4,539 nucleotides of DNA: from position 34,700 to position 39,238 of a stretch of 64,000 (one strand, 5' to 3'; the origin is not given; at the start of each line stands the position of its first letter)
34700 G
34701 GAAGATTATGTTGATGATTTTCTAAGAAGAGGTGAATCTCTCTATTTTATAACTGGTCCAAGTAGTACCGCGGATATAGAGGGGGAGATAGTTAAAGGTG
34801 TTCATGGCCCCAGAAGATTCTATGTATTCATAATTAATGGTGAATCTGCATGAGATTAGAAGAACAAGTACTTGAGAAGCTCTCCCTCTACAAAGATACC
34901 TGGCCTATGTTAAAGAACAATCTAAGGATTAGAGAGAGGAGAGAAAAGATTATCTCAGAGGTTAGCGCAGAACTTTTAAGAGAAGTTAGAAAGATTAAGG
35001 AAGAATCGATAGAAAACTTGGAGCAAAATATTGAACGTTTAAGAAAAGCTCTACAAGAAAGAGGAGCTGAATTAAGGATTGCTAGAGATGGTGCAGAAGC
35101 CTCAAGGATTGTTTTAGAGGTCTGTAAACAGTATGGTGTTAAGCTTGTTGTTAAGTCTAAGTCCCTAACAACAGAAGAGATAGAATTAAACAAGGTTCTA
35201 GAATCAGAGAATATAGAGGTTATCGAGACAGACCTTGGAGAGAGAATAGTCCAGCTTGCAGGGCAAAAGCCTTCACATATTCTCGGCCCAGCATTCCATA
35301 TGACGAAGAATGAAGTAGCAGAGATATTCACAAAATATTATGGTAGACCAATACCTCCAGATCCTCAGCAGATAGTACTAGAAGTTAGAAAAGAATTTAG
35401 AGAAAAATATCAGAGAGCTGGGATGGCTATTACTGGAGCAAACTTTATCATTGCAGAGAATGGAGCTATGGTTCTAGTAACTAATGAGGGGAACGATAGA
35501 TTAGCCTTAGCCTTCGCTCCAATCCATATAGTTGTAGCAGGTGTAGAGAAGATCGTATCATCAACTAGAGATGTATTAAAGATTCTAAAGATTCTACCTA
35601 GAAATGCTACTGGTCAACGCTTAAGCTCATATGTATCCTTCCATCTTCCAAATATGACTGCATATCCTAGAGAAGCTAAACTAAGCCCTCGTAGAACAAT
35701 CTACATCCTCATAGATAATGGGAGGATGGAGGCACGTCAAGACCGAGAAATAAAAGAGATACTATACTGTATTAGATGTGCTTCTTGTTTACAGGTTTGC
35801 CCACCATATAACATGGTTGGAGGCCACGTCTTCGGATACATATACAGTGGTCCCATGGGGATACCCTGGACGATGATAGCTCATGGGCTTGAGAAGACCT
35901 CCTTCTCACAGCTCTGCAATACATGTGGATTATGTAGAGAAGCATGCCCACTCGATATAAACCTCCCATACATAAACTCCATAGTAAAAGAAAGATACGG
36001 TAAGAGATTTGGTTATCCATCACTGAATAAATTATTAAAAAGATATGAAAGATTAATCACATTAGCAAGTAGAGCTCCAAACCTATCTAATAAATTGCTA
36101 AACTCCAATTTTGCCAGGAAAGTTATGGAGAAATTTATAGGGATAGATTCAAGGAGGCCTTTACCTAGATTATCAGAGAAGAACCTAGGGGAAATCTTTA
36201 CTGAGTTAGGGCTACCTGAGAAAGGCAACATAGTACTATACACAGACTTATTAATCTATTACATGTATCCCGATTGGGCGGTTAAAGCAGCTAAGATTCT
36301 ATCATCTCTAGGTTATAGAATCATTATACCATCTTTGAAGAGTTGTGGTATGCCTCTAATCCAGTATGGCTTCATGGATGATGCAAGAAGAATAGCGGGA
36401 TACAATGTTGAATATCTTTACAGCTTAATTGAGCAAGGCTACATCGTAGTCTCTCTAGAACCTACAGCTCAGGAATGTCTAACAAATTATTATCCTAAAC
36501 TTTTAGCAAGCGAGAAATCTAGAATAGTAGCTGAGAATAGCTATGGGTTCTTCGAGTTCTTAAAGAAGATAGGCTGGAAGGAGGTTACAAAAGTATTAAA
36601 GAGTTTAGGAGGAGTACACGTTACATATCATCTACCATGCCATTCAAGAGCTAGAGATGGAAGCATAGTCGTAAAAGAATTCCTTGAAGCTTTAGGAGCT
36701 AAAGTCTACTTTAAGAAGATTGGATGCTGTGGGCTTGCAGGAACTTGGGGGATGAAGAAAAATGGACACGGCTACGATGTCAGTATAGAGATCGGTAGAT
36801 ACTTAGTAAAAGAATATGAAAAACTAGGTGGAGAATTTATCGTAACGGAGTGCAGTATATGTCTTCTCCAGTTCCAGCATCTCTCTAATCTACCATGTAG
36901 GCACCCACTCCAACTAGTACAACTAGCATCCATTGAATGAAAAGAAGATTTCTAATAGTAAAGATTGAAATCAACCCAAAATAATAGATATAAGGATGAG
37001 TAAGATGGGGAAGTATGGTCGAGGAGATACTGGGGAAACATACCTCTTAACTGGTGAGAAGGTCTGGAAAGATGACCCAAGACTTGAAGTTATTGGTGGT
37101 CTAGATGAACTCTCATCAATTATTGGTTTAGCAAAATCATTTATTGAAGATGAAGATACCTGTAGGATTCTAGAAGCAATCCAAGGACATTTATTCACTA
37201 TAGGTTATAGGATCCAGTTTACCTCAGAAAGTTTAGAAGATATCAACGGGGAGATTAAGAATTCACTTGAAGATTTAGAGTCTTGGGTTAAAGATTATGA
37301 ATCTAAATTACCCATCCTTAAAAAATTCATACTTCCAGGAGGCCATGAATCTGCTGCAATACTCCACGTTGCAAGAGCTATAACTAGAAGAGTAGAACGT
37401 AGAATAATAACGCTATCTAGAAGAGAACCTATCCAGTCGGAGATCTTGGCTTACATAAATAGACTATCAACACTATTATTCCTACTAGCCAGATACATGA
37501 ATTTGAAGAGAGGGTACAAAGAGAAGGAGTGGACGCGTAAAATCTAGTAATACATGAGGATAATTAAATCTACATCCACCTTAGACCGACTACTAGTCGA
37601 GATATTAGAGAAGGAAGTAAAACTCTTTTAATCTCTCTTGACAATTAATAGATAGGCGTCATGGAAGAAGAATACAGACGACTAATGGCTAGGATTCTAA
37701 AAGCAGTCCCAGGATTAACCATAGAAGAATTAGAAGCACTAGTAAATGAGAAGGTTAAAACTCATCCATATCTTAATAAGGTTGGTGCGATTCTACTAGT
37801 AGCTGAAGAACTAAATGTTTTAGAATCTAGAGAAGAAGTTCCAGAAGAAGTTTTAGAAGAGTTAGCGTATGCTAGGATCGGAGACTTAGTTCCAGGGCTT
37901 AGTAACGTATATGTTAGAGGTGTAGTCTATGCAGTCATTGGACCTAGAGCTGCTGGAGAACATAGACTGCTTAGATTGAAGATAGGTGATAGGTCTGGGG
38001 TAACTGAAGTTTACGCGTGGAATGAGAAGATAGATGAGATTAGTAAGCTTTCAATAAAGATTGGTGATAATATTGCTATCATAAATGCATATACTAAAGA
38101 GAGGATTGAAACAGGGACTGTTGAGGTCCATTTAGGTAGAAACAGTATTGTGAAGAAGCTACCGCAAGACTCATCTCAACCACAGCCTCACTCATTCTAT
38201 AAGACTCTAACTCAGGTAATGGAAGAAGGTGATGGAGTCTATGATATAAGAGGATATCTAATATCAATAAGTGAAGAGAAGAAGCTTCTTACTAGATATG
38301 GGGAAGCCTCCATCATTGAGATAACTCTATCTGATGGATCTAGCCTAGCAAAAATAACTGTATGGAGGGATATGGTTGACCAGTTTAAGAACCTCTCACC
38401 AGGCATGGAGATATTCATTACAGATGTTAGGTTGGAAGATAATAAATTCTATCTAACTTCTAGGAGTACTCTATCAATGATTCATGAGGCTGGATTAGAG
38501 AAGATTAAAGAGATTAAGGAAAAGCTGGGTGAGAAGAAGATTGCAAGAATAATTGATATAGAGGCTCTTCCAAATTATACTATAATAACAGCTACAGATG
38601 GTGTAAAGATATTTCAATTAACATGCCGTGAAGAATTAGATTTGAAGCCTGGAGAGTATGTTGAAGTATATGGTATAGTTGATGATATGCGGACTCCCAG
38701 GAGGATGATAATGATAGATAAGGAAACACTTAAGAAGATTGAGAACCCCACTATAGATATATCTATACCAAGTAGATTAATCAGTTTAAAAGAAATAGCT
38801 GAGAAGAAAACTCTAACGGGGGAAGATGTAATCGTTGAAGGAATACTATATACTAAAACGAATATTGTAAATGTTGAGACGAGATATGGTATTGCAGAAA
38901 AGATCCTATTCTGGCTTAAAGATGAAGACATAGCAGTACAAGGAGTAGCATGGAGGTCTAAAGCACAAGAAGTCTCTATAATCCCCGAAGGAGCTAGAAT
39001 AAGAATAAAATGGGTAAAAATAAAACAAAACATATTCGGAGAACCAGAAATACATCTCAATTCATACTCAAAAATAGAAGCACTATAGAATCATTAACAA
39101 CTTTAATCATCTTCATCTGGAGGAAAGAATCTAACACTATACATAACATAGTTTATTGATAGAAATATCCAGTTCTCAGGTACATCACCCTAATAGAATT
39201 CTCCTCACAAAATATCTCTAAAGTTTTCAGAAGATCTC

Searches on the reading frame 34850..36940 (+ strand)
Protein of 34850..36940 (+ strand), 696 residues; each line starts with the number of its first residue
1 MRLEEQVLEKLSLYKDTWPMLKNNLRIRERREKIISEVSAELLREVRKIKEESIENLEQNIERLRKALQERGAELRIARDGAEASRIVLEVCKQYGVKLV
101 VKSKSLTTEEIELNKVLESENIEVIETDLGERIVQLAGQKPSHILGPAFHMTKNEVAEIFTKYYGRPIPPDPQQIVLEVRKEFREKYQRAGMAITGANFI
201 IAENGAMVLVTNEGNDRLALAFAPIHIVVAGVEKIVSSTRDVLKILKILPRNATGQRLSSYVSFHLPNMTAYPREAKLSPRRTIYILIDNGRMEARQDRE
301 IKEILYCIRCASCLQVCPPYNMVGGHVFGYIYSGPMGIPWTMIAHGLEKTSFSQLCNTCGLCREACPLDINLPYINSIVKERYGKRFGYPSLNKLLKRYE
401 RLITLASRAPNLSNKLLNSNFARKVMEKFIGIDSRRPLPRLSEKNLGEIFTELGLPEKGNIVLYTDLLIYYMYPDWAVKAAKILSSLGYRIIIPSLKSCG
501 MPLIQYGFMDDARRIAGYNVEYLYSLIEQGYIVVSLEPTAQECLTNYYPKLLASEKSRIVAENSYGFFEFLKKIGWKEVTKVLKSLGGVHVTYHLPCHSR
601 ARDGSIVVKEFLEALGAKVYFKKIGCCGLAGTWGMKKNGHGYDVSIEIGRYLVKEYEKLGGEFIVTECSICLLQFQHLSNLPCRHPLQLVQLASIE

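Call 65: search_protein_families(library=pfam, proteins=[window:34850-36940:+], max_evalue=0.001)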
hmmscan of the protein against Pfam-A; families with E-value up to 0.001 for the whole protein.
window:34850-36940:+ (696 aa): 13 families
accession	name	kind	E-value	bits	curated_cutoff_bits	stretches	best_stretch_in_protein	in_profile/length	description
PF02589.21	LUD_dom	-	5.9e-40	137.4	22.6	1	61-287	1-188/189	LUD domain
PF02754.22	CCG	-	3e-13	50.1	20.6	1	591-676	1-85/85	Cysteine-rich domain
PF13183.11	Fer4_8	-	1.3e-10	42.1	27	1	304-370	2-68/68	4Fe-4S dicluster domain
PF13534.11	Fer4_17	-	3e-06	28.1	22.2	1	307-371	2-61/61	4Fe-4S dicluster domain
PF13187.11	Fer4_9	-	8e-05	23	27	0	306-369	1-50/52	4Fe-4S dicluster domain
PF13237.11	Fer4_10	-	0.00012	22.4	25.5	0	306-367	8-53/53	4Fe-4S dicluster domain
PF13484.11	Fer4_16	-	0.00015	22.9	30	0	276-318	22-64/66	4Fe-4S double cluster binding domain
PF12838.12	Fer4_7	-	0.00035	21.4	27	0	307-369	2-51/52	4Fe-4S dicluster domain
PF12800.12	Fer4_4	-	0.00042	20.9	24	0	355-367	3-15/17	4Fe-4S binding domain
PF14697.11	Fer4_21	-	0.00047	20.7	35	0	306-318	40-52/59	4Fe-4S dicluster domain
PF00875.24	DNA_photolyase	-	0.00058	20.3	26.6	0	50-126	44-122/164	DNA photolyase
PF12797.12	Fer4_2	-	0.00081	19.7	24.5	0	307-318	10-21/22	4Fe-4S binding domain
PF12798.12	Fer4_3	-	0.00095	20.3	27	0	356-369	1-14/15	4Fe-4S binding domain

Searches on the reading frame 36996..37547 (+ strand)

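Call 65: search_protein_families(library=pfam, proteins=[window:36996-37547:+], max_evalue=0.001)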
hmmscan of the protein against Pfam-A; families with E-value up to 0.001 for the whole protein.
window:36996-37547:+ (183 aa): 1 family
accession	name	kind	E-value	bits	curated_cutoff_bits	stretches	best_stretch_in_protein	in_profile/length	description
PF01923.23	Cob_adeno_trans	-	1.7e-48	165.3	24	1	9-168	5-171/171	Cobalamin adenosyltransferase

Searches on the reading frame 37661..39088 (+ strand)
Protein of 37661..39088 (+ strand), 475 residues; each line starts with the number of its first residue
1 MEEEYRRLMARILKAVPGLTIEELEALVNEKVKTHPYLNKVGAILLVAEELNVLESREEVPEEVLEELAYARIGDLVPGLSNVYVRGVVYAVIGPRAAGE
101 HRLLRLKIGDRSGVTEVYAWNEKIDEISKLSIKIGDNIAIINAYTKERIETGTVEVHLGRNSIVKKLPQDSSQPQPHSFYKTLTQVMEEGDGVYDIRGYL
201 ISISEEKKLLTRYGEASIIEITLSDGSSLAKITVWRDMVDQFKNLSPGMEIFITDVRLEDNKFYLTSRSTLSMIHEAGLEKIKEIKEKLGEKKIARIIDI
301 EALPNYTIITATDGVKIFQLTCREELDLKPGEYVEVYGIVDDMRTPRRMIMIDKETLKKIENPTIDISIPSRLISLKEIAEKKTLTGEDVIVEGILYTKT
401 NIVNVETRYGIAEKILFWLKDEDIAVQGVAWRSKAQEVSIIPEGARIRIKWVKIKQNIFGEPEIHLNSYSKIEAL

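Call 65: search_protein_families(library=pfam, proteins=[window:37661-39088:+], max_evalue=0.001)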
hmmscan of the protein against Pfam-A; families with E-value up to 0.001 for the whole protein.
window:37661-39088:+ (475 aa): 4 families
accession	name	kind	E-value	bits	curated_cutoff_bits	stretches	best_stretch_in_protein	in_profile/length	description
PF01336.31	tRNA_anti-codon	-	4e-14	52.7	27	0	213-254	12-54/75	OB-fold nucleic acid binding domain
PF17008.10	DUF5088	-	9.8e-06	25.8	29.4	0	218-302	19-95/184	Domain of unknown function (DUF5088)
PF13742.12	tRNA_anti_2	-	0.00029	21.4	27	0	397-444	23-69/95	OB-fold nucleic acid binding domain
PF17244.8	CDC24_OB3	-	0.00033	21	25.4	0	75-148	1-78/216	Cell division control protein 24, OB domain 3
